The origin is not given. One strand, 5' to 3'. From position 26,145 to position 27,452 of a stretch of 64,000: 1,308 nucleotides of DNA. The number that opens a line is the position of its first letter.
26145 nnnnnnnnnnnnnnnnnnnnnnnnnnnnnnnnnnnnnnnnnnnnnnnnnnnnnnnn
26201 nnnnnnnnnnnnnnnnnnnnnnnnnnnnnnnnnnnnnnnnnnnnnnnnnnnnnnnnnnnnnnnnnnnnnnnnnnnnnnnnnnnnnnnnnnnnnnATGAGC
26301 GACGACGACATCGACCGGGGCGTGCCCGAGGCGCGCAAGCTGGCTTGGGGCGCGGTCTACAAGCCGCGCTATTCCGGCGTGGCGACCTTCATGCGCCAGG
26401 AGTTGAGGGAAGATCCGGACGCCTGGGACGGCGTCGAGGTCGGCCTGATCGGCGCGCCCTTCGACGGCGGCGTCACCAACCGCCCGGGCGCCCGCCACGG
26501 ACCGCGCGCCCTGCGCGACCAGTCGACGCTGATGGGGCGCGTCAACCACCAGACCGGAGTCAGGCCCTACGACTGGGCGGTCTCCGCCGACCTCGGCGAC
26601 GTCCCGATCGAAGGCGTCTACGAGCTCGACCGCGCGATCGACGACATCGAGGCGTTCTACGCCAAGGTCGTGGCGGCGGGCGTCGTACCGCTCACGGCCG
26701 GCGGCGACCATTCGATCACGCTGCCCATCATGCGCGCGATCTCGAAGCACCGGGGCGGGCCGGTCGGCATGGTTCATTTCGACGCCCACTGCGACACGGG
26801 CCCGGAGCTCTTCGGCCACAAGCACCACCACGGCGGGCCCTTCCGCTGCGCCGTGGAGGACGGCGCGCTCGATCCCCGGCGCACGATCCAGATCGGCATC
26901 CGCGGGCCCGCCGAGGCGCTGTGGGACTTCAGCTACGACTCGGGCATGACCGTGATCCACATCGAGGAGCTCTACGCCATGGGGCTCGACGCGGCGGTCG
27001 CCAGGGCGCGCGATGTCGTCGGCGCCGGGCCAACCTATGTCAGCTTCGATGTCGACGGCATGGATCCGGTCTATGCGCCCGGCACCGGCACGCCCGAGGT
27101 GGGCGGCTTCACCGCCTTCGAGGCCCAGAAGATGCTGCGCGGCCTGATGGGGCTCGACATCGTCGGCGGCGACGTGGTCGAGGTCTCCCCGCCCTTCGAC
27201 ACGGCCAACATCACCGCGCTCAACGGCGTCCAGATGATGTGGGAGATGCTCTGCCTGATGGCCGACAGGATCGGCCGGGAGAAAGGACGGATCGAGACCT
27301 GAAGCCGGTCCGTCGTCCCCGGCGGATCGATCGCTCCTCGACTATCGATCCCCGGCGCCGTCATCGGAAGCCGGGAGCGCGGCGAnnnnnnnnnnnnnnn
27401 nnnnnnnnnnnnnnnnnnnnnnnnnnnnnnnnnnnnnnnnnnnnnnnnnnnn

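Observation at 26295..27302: Agmatinase-family ureohydrolase in the locus: possible urea link to the nearby orphan urease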

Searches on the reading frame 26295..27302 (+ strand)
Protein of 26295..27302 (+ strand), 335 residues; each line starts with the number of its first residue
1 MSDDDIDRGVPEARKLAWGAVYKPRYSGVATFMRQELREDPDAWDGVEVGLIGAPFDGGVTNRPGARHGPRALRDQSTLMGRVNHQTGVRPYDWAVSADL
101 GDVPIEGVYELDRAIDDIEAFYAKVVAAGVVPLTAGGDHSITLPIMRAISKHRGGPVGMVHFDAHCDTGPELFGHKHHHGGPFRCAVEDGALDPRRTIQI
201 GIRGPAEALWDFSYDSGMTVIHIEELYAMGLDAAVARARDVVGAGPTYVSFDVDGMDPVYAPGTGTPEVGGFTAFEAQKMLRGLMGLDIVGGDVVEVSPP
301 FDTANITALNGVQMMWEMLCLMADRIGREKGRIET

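Call 5: search_protein_families(library=pfam, proteins=[window:26295-27302:+])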
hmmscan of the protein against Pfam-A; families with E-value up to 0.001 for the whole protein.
window:26295-27302:+ (335 aa): 1 family
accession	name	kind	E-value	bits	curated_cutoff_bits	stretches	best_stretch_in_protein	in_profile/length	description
PF00491.26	Arginase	-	1.4e-88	297.5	22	1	48-320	2-280/280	Arginase family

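Call 6: search_protein_families(library=ncbifam, proteins=[window:26295-27302:+])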
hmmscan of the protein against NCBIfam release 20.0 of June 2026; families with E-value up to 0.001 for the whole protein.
window:26295-27302:+ (335 aa): 5 families
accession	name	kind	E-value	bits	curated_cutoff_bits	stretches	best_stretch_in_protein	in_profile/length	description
NF002564.0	PRK02190.1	subfamily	1.6e-81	273.9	302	1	21-325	10-304/307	agmatinase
TIGR01230.1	agmatinase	equivalog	3e-51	174.7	174.3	1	44-320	10-274/275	agmatinase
TIGR01227.1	hutG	equivalog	1.9e-28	99.6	229.15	1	36-318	24-305/307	formimidoylglutamase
TIGR01229.1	rocF_arginase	equivalog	2.6e-26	92.7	227.6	1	51-316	2-292/300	arginase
NF010347.0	PRK13775.1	equivalog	6.9e-09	35.4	381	1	24-323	27-328/331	formimidoylglutamase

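Call 9: search_solved_structures(query=window:26295-27302:+, max_evalue=1e-10, show_alignments=2)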
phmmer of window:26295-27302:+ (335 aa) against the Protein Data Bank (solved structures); distinct sequences matched with E-value up to 1e-10: 64 (the best 60 are shown).
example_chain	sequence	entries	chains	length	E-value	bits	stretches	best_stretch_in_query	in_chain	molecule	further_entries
3nip_A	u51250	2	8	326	1.2e-104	353.9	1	21-328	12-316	3-guanidinopropionase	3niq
3nio_A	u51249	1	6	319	9.7e-85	288.4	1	21-324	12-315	Guanidinobutyrase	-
1gq6_A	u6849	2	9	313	9.8e-61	209.4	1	23-320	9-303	PROCLAVAMINATE AMIDINO HYDROLASE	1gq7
4dz4_A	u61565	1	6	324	1.8e-57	198.7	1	15-325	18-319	Agmatinase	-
7lol_A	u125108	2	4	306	5.2e-55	190.6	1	33-327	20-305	Agmatinase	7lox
7lba_A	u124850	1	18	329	5.9e-55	190.4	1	32-327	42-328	Agmatinase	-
7esr_A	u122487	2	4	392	7.3e-44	153.9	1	23-319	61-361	Probable agmatinase 2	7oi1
9fek_A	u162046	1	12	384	8.3e-44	153.7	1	22-322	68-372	Putative agmatinase 2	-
6vss_A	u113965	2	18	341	7.1e-32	114.5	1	50-322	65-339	Arginase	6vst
6vsu_A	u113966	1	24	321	3.9e-29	105.5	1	49-318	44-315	Arginase 1, mitochondrial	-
1wog_A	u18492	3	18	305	1.3e-28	103.8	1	26-325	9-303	agmatinase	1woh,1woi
3pzl_A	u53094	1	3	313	5.4e-28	101.7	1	37-310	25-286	Agmatine ureohydrolase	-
3lhl_A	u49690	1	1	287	6.6e-28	101.5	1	51-327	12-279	Putative agmatinase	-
8snf_D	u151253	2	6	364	2e-22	83.5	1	28-326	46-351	metformin hydrolase subunit A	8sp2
8ryi_B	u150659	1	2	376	4.1e-22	82.4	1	28-326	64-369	Agmatinase family protein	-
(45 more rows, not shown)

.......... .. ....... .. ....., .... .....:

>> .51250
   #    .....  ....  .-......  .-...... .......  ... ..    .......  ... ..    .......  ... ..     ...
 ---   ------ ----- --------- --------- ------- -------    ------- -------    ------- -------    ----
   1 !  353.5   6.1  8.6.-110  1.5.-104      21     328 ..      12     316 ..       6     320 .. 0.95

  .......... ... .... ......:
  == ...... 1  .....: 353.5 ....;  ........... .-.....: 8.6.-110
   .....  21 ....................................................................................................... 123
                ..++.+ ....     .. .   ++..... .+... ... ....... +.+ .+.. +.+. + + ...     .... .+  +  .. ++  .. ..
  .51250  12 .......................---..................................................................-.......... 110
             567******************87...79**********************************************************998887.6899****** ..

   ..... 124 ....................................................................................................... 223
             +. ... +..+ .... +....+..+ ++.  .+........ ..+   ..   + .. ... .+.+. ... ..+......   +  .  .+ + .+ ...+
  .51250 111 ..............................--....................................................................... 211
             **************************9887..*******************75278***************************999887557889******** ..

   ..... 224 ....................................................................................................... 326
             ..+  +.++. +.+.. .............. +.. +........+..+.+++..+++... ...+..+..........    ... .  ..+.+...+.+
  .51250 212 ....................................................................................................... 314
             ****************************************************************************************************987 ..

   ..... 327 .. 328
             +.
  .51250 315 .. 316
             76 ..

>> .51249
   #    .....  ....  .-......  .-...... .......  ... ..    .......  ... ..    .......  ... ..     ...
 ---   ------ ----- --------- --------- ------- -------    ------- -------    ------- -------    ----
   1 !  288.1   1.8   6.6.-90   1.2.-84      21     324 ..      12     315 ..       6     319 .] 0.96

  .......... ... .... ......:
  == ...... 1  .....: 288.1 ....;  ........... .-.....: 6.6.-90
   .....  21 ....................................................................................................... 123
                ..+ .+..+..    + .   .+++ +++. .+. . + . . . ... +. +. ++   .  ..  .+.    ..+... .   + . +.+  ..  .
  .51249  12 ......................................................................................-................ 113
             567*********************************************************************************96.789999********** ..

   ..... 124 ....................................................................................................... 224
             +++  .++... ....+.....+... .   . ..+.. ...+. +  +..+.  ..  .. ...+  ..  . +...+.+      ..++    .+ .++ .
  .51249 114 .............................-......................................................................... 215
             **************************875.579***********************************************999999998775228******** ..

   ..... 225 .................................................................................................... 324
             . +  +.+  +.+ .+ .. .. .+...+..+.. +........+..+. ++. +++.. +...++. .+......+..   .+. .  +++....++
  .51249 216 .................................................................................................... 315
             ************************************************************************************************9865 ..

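Call 10: find_homologous_proteins(query=window:26295-27302:+, max_evalue=1e-20)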
Query window:26295-27302:+ (335 aa): 8000 proteins with E <= 1e-20 among 8000 candidates; the best 120 are listed.
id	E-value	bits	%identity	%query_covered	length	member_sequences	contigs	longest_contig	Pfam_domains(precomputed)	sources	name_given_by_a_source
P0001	1.4e-226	770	100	100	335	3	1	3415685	PF00491.27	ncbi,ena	-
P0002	4.3e-199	679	85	100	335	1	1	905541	PF00491.27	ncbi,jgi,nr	ncbi:MAG: agmatinase [Rhodospirillales bacterium]|nr:agmatinase [Rhodospirillales bacterium]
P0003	1.7e-192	658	83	100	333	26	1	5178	PF00491.27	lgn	-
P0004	2.6e-192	657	84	99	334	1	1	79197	PF00491.27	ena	-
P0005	1.4e-191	655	81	100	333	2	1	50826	PF00491.27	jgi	jgi:guanidinopropionase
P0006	3.0e-191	654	83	99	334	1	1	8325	PF00491.27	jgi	-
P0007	3.5e-191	653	81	100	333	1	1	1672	PF00491.27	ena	-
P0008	3.9e-187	640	82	99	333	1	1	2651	PF00491.27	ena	-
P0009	1.6e-186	638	81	99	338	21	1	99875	PF00491.27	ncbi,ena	-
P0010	1.5e-185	635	83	97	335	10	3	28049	PF00491.27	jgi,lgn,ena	-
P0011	1.4e-182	625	79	97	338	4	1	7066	PF00491.27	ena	-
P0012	3.1e-182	624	80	100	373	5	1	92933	PF00491.27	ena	-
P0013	3.5e-180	617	80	99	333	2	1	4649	PF00491.27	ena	-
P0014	2.7e-179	614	79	98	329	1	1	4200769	PF00491.27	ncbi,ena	-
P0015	1.2e-178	612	78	99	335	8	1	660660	PF00491.27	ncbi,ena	-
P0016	1.1e-177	609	77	98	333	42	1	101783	PF00491.27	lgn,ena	-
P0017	3.5e-172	591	76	97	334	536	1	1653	PF00491.27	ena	-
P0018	3.6e-172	591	76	99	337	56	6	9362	PF00491.27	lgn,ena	-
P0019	1.1e-171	589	79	95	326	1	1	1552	PF00491.27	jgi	-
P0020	3.4e-170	584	77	96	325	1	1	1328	PF00491.27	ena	-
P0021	4.1e-169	581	75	98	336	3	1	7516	PF00491.27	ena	-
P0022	1.0e-168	579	75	99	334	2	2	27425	PF00491.27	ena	-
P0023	1.3e-168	579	74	98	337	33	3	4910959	PF00491.27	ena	-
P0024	1.7e-168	579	79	94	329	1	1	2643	PF00491.27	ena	-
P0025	2.4e-168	578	74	98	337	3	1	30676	PF00491.27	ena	-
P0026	3.9e-168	578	75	97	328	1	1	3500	PF00491.27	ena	-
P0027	1.9e-166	572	75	96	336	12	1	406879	PF00491.27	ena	-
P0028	2.6e-166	572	75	96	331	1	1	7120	PF00491.27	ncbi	-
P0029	8.0e-166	570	74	98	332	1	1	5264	PF00491.27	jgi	jgi:agmatinase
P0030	8.3e-166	570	76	98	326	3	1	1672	PF00491.27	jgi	jgi:guanidinopropionase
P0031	2.8e-165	568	75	99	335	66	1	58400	PF00491.27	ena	-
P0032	3.0e-165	568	74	96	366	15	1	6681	PF00491.27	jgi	jgi:agmatinase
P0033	5.2e-165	567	73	98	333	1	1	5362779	PF00491.27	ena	-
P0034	1.2e-164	566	74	96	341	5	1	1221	PF00491.27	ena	-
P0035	1.4e-164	566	75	98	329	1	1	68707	PF00491.27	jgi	jgi:guanidinopropionase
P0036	1.8e-164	565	76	94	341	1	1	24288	PF00491.27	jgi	jgi:agmatinase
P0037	3.2e-164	565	74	99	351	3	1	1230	PF00491.27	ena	-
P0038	6.5e-164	564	73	98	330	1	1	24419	PF00491.27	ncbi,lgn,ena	-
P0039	8.1e-164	563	76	96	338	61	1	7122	PF00491.27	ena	-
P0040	1.0e-163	563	78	93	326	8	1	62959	PF00491.27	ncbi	-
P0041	2.0e-163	562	74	98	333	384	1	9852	PF00491.27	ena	-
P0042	3.4e-163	561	73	96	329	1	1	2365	PF00491.27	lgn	-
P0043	6.1e-163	560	71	98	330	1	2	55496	PF00491.27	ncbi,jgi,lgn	ncbi:MAG: guanidinopropionase [Parasphingorhabdus sp.]|jgi:guanidinopropionase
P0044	6.7e-163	560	75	96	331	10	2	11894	PF00491.27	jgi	-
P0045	8.2e-163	560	75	98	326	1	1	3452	PF00491.27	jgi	-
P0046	1.3e-162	559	72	99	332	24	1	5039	PF00491.27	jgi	-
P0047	3.4e-162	558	72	98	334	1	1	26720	PF00491.27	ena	-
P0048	5.1e-162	557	73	99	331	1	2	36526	PF00491.27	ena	-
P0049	5.8e-162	557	76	93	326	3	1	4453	PF00491.27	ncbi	-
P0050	7.9e-162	557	73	98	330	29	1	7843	PF00491.27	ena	-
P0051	2.1e-161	555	73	99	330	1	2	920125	PF00491.27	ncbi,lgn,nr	ncbi:MAG: agmatinase [Ectothiorhodospiraceae bacterium]|nr:agmatinase [Ectothiorhodospiraceae bacter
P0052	3.0e-161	555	74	99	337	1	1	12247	PF00491.27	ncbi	-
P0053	3.1e-161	555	73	98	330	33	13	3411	PF00491.27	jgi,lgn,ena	jgi:guanidinopropionase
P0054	9.9e-161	553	72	99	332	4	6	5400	PF00491.27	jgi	jgi:guanidinopropionase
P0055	1.6e-160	553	75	97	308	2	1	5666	PF00491.27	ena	-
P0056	2.0e-160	552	72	99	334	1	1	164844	PF00491.27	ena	-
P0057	2.9e-160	552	71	97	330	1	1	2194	PF00491.27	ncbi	-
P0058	4.1e-160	551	74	99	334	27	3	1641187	PF00491.27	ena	-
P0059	6.3e-160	551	72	99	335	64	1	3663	PF00491.27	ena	-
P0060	7.9e-160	550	73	99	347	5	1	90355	PF00491.27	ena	-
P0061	8.1e-160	550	74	97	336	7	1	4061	PF00491.27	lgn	-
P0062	1.1e-159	550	75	96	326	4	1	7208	PF00491.27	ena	-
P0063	1.1e-159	550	72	96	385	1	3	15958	PF00491.27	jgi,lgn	jgi:guanidinopropionase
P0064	1.7e-159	549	73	96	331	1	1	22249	PF00491.27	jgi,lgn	jgi:agmatinase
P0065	2.8e-159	548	70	99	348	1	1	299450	PF00491.27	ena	-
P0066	5.6e-159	547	74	96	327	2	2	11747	PF00491.27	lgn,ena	-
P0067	6.0e-159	547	74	96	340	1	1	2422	PF00491.27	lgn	-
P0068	1.5e-158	546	70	97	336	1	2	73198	PF00491.27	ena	-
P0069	1.8e-158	546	72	98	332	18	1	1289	PF00491.27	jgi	jgi:agmatinase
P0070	2.9e-158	545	71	96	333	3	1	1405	PF00491.27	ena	-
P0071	6.6e-158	544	73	95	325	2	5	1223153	PF00491.27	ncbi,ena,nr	ncbi:MAG: agmatinase [Gammaproteobacteria bacterium]|nr:agmatinase [Gammaproteobacteria bacterium]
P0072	1.1e-157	543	72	96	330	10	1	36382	PF00491.27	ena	-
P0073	2.0e-157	542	71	98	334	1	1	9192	PF00491.27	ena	-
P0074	6.3e-157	541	65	98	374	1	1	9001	PF00491.27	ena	-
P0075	7.8e-157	540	72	98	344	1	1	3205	PF00491.27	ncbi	ncbi:MAG: agmatinase [Acidimicrobiales bacterium]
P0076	1.9e-156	539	71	97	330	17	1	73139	PF00491.27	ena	-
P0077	2.2e-156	539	70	99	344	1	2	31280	PF00491.27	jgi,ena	-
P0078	5.2e-156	538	72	99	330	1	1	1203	PF00491.27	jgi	-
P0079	7.9e-156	537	72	96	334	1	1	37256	PF00491.27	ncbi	ncbi:MAG: agmatinase [Pseudomonadota bacterium]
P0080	7.1e-155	534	73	92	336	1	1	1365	PF00491.27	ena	-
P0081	2.9e-154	532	70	98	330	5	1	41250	PF00491.27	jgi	jgi:guanidinopropionase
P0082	6.0e-154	531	76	89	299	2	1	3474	PF00491.27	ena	-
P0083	7.7e-154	531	71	98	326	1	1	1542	PF00491.27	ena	-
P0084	9.5e-154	530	70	99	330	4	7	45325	PF00491.27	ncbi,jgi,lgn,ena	-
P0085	3.2e-153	528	74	92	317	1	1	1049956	PF00491.27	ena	-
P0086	2.5e-152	526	71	95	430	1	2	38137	PF00491.27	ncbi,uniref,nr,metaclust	ncbi:agmatinase [Thioalkalivibrio sp. HK1]|uniref:agmatinase n=1 Tax=Thioalkalivibrio sp. HK1 TaxID=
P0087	2.5e-148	512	75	88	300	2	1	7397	PF00491.27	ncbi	ncbi:MAG: agmatinase [Alphaproteobacteria bacterium]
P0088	1.9e-147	509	74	89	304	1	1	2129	PF00491.27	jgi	jgi:guanidinopropionase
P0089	2.2e-147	509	66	97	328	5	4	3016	PF00491.27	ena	-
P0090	4.4e-144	498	65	98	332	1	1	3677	PF00491.27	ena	-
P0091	7.4e-143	494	77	84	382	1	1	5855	PF00491.27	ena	-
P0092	2.1e-131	457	71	85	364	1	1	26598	PF00491.27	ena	-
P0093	2.6e-129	450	69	89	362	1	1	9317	PF00491.27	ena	-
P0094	2.1e-126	440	63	92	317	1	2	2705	PF00491.27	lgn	-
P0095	9.9e-126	438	63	92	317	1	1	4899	PF00491.27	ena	-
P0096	6.1e-125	435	75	76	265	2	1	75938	PF00491.27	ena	-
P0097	2.1e-124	434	62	92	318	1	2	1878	PF00491.27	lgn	-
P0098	2.9e-124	433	62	93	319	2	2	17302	PF00491.27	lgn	-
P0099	4.1e-124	433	63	92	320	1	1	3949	PF00491.27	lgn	-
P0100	4.3e-124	433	62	92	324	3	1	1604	PF00491.27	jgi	jgi:guanidinopropionase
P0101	4.3e-124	433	62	92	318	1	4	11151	PF00491.27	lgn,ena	-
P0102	4.3e-124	433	62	92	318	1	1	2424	PF00491.27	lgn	-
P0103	4.3e-124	433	62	92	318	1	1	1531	PF00491.27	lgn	-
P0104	4.6e-124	433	64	90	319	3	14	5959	PF00491.27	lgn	-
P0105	8.4e-124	432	62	93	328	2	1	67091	PF00491.27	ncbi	-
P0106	8.5e-124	432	62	90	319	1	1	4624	PF00491.27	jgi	jgi:guanidinopropionase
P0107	8.8e-124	432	63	91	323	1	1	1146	PF00491.27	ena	-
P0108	1.3e-123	431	62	92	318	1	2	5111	PF00491.27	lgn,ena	-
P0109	1.3e-123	431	62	90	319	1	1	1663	PF00491.27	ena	-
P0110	1.4e-123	431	61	96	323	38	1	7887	PF00491.27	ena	-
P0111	2.1e-123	430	63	90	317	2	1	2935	PF00491.27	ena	-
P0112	2.2e-123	430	62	96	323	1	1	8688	PF00491.27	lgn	-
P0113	3.1e-123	430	60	99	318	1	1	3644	PF00491.27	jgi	-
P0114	3.2e-123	430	62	91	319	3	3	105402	PF00491.27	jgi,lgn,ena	jgi:guanidinopropionase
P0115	4.0e-123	429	62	93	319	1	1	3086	PF00491.27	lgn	-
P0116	8.8e-123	428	63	90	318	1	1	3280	PF00491.27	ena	-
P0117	1.1e-122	428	61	93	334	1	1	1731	PF00491.27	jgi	jgi:guanidinopropionase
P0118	1.1e-122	428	63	90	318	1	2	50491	PF00491.27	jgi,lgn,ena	-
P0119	1.4e-122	428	63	90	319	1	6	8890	PF00491.27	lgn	-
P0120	1.5e-122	428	63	90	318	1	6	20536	PF00491.27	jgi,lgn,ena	-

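Call 12: find_encoding_contigs(protein=P0001, flank=10000, max_places=3)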
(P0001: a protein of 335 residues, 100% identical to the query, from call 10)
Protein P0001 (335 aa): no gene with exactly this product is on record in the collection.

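Call 13: find_encoding_contigs(protein=P0002, flank=10000, max_places=3)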
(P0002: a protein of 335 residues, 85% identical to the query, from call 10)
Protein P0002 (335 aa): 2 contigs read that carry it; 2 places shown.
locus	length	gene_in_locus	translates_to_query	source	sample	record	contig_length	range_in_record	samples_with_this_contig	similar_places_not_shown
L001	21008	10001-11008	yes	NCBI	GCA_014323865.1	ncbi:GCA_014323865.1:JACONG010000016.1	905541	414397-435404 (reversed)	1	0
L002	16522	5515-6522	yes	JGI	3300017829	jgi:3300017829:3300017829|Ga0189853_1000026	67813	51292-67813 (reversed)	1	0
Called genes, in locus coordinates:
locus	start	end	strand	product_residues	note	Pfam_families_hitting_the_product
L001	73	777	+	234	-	PF00528:BPD_transp_1 (weak)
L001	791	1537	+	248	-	PF02463:SMC_N (faint), PF00005:ABC_tran, PF13304:AAA_21 (faint)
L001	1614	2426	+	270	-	PF12849:PBP_like_2, PF13531:SBP_bac_11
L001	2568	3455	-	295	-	PF12728:HTH_17, PF12727:PBP_like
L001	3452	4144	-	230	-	-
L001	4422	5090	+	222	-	-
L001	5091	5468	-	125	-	-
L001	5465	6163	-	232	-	PF04752:ChaC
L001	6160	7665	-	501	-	PF07364:DUF1485, PF07171:MlrC_C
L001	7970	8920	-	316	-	PF00487:FA_desaturase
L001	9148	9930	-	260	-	PF04248:NTP_transf_9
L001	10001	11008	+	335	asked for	PF00491:Arginase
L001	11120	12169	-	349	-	PF00355:Rieske, PF00848:Ring_hydroxyl_A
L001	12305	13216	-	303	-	PF01557:FAA_hydrolase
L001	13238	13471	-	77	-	-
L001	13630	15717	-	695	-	-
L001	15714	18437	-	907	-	PF07584:BatA, PF13709:DUF4159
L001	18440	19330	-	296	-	PF01882:DUF58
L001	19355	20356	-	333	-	PF20030:bpMoxR, PF07726:AAA_3, PF07728:AAA_5, PF17863:AAA_lid_2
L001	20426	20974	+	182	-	PF06938:DUF1285_N, PF21028:DUF1285_C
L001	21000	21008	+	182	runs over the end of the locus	PF00293:NUDIX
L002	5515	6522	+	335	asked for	PF00491:Arginase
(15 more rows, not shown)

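Call 14: find_encoding_contigs(protein=P0014, flank=10000, max_places=3)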
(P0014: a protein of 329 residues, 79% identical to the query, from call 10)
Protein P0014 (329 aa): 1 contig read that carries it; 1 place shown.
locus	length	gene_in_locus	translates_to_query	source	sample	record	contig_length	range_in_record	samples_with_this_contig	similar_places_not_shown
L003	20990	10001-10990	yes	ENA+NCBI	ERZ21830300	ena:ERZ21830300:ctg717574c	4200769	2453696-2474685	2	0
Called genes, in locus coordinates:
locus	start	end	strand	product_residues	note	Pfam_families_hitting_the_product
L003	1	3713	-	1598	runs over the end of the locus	PF21075:GDH_ACT1, PF21073:GDH_HM1, PF21076:GDH_ACT2, PF21079:GDH_HM2, PF21077:GDH_ACT3, PF21078:GDH_HM3, PF05088:Bac_GDH_CD, PF21074:GDH_C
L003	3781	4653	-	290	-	PF05899:Cupin_3 (faint), PF07883:Cupin_2 (weak)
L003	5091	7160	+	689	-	PF13191:AAA_16 (faint), PF13671:AAA_33 (faint), PF13401:AAA_22 (faint), PF07728:AAA_5 (faint), PF02367:TsaE (faint), PF03215:Rad17 (faint), PF00004:AAA, PF00004:AAA, +9 more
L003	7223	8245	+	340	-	PF13280:WYL, PF25583:WCX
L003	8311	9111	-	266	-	PF13338:AbiEi_4, PF09407:AbiEi_1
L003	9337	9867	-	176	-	PF00293:NUDIX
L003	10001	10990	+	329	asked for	PF00491:Arginase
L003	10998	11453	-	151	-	PF01957:NfeD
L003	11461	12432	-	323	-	PF01145:Band_7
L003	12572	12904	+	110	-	-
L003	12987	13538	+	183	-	PF12100:DUF3576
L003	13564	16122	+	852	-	PF00133:tRNA-synt_1, PF09334:tRNA-synt_1g, PF13603:tRNA-synt_1_2, PF00133:tRNA-synt_1 (weak), PF08264:Anticodon_1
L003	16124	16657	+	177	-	PF04390:LptE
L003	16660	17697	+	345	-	-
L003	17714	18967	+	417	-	PF01546:Peptidase_M20, PF07687:M20_dimer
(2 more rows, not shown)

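Call 15: find_encoding_contigs(protein=P0015, flank=10000, max_places=3)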
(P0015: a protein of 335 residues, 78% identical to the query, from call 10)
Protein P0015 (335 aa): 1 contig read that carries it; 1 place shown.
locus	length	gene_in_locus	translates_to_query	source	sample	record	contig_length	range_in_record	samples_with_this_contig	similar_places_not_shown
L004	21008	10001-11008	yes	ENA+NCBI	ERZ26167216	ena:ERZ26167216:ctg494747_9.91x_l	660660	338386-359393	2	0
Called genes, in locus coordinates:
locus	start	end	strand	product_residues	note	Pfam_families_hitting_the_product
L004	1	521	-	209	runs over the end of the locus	PF07883:Cupin_2 (faint)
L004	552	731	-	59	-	-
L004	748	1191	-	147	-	-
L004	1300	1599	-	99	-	-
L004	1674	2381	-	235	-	PF00005:ABC_tran, PF13304:AAA_21 (weak), PF13401:AAA_22 (faint), PF13304:AAA_21 (weak)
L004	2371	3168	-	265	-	PF00005:ABC_tran, PF13304:AAA_21, PF12399:BCA_ABC_TP_C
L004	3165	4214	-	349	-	PF02653:BPD_transp_2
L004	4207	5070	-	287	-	PF02653:BPD_transp_2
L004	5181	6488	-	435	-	PF13433:Peripla_BP_5 (weak), PF13458:Peripla_BP_6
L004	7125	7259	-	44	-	-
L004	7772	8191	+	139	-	-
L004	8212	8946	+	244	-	-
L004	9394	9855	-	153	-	PF00293:NUDIX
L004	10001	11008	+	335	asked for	PF00491:Arginase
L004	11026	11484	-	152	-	PF01957:NfeD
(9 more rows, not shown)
